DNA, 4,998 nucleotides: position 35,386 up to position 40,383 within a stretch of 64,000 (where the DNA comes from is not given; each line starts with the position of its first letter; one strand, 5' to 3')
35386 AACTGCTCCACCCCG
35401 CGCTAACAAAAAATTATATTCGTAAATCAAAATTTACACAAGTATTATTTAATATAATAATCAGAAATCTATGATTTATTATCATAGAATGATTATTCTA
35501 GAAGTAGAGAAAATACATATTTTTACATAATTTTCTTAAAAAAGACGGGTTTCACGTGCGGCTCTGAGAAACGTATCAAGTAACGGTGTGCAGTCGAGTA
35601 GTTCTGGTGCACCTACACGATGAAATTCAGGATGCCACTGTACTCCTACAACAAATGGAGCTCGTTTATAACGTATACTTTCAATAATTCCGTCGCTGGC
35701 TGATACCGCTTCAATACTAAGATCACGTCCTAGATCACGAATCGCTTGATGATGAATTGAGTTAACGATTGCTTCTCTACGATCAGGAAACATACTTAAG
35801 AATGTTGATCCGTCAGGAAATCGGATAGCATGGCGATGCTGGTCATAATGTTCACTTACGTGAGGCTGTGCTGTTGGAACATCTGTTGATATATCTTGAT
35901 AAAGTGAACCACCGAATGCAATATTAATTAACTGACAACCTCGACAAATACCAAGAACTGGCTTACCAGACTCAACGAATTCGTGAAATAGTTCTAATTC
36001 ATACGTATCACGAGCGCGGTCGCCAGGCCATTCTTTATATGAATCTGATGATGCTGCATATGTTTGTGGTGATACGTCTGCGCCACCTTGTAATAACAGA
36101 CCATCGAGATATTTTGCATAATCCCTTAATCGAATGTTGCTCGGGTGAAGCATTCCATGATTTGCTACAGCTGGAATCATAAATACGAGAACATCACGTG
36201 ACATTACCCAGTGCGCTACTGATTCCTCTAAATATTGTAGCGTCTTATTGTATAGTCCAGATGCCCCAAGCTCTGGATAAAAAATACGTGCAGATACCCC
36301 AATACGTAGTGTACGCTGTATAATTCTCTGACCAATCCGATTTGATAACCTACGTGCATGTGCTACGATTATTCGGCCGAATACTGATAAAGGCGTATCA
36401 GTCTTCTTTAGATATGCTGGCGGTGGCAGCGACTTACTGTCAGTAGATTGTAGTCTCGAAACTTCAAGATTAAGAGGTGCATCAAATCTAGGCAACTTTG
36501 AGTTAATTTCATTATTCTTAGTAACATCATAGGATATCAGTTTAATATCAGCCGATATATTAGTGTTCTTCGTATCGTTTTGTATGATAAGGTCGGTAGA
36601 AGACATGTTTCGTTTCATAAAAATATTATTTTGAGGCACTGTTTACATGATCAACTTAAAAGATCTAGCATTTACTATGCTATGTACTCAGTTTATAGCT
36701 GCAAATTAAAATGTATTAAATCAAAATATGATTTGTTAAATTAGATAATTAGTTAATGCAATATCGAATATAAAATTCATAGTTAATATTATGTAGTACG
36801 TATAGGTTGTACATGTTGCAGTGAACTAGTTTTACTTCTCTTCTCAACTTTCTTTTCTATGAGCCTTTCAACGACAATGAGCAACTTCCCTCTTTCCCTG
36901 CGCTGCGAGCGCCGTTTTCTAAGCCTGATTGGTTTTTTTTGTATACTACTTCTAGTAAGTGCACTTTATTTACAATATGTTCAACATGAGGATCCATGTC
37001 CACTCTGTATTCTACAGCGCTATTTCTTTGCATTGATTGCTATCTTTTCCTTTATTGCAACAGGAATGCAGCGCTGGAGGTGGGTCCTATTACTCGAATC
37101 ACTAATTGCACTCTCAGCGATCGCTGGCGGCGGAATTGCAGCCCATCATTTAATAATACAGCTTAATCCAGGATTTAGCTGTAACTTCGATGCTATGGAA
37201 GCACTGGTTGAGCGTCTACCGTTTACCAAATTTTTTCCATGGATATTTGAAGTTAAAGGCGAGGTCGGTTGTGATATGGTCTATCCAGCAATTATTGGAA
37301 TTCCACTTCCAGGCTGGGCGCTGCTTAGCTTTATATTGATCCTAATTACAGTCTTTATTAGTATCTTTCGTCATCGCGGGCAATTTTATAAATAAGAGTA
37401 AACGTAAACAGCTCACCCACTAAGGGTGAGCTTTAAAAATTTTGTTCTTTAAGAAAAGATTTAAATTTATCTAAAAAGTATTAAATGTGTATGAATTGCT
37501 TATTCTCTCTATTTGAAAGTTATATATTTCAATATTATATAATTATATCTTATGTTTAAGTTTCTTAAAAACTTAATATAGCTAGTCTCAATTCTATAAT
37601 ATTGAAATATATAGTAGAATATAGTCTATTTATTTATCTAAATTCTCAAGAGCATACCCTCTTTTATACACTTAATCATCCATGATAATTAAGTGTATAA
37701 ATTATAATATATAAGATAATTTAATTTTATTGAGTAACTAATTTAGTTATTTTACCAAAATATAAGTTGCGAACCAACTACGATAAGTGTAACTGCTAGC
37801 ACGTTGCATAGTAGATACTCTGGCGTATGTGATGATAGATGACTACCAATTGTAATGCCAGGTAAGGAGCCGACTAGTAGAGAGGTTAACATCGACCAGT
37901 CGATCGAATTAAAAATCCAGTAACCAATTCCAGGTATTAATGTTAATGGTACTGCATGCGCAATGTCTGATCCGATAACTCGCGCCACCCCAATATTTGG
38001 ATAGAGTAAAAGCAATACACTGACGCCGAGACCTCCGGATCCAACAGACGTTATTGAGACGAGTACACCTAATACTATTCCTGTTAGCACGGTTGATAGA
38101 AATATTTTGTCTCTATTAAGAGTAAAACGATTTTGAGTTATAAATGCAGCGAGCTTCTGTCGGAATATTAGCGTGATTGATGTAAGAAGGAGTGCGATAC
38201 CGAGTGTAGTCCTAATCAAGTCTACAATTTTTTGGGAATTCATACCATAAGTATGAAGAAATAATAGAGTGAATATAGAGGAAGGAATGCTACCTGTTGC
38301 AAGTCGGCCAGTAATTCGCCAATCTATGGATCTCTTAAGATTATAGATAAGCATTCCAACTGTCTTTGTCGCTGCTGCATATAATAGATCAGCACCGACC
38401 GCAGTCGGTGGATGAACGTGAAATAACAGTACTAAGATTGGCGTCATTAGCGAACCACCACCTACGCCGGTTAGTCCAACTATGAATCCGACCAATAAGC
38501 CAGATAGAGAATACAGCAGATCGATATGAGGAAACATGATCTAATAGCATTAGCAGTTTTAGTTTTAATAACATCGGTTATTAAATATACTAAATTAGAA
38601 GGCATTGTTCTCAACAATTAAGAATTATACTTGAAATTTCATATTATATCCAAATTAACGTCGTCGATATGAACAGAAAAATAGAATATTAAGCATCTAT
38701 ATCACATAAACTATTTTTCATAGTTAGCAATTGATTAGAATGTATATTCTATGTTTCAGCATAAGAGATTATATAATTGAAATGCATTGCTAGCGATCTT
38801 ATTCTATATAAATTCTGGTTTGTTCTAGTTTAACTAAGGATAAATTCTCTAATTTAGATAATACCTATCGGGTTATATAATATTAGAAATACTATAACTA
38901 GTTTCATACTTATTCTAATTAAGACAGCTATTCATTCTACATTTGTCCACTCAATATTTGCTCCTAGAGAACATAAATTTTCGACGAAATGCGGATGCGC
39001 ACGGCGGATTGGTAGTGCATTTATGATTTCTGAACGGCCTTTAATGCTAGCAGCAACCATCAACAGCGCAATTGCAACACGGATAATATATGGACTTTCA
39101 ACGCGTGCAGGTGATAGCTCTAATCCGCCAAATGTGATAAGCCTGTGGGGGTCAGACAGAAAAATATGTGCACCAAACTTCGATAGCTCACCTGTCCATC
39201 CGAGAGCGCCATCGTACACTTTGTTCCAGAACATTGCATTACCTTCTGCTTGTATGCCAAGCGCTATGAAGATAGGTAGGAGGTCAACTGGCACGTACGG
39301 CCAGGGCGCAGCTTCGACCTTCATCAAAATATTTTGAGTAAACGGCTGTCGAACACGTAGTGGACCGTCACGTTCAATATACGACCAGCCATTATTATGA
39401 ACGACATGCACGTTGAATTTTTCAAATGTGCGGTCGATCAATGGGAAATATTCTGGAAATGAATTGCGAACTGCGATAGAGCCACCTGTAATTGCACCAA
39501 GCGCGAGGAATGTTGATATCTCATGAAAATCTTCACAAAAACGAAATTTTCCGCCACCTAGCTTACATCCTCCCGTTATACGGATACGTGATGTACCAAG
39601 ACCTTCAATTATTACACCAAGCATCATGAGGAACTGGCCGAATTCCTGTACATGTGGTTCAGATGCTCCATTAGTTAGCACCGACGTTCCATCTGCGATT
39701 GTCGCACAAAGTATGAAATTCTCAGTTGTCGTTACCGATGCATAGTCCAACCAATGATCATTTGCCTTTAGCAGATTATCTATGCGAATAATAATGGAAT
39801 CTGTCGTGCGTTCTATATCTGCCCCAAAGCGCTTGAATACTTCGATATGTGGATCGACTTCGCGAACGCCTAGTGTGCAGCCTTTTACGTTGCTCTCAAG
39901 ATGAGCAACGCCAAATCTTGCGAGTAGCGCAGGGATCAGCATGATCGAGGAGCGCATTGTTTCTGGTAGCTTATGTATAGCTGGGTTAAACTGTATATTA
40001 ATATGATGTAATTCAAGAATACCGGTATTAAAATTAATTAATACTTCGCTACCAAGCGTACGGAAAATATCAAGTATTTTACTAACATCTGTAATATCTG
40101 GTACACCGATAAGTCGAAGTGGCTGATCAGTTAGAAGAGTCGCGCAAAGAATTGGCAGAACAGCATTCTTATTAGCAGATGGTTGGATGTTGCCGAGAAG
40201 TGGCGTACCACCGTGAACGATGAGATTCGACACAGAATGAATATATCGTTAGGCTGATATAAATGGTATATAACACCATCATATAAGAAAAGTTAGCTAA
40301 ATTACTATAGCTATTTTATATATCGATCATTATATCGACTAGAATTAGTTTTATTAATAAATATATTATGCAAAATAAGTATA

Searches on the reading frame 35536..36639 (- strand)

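Call 102: search_protein_families(library=pfam, max_evalue=0.0001, proteins=[window:35536-36639:-])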
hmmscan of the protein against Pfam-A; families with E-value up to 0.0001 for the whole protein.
window:35536-36639:- (367 aa): 2 families
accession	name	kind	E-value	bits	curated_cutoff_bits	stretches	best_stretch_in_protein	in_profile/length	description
PF07722.19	Peptidase_C26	-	5.4e-52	177.1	20.5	1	126-338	14-219/219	Peptidase C26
PF00117.34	GATase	-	1.1e-17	64.8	22.8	1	205-340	52-174/190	Glutamine amidotransferase class-I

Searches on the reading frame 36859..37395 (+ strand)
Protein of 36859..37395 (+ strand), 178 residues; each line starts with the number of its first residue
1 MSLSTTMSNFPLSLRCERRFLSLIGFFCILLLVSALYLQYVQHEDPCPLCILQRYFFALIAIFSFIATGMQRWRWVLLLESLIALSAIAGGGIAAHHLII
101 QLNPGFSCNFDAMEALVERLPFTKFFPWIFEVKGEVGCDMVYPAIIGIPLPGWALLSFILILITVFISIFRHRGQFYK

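Call 102: search_protein_families(library=pfam, max_evalue=0.0001, proteins=[window:36859-37395:+])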
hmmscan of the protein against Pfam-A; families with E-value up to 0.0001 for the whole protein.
window:36859-37395:+ (178 aa): 1 family
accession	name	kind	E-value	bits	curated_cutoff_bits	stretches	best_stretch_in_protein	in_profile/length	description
PF02600.21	DsbB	-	5.1e-33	115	22.1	1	18-166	2-146/148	Disulfide bond formation protein DsbB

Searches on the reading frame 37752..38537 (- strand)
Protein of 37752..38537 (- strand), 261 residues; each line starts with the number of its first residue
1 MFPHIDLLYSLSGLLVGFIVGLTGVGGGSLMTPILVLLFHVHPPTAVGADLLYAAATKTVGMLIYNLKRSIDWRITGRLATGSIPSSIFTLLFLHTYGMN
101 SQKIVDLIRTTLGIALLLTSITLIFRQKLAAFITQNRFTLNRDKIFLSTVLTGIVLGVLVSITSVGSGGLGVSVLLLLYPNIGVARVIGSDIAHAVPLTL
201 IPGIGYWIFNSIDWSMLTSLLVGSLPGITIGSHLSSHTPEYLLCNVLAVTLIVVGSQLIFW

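Call 102: search_protein_families(library=pfam, max_evalue=0.0001, proteins=[window:37752-38537:-])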
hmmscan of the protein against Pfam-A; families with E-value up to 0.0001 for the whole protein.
window:37752-38537:- (261 aa): 1 family
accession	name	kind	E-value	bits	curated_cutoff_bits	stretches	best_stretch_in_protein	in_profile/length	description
PF01925.25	TauE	-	1.1e-39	137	32.6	1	11-258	3-237/237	Sulfite exporter TauE/SafE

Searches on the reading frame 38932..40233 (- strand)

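Call 102: search_protein_families(library=pfam, max_evalue=0.0001, proteins=[window:38932-40233:-])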
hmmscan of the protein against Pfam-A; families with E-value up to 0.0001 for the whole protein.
window:38932-40233:- (433 aa): 1 family
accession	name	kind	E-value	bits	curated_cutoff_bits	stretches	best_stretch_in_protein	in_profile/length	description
PF00275.25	EPSP_synthase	-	3.9e-48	164.6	22.8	1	7-420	2-417/417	EPSP synthase (3-phosphoshikimate 1-carboxyvinyltransferase)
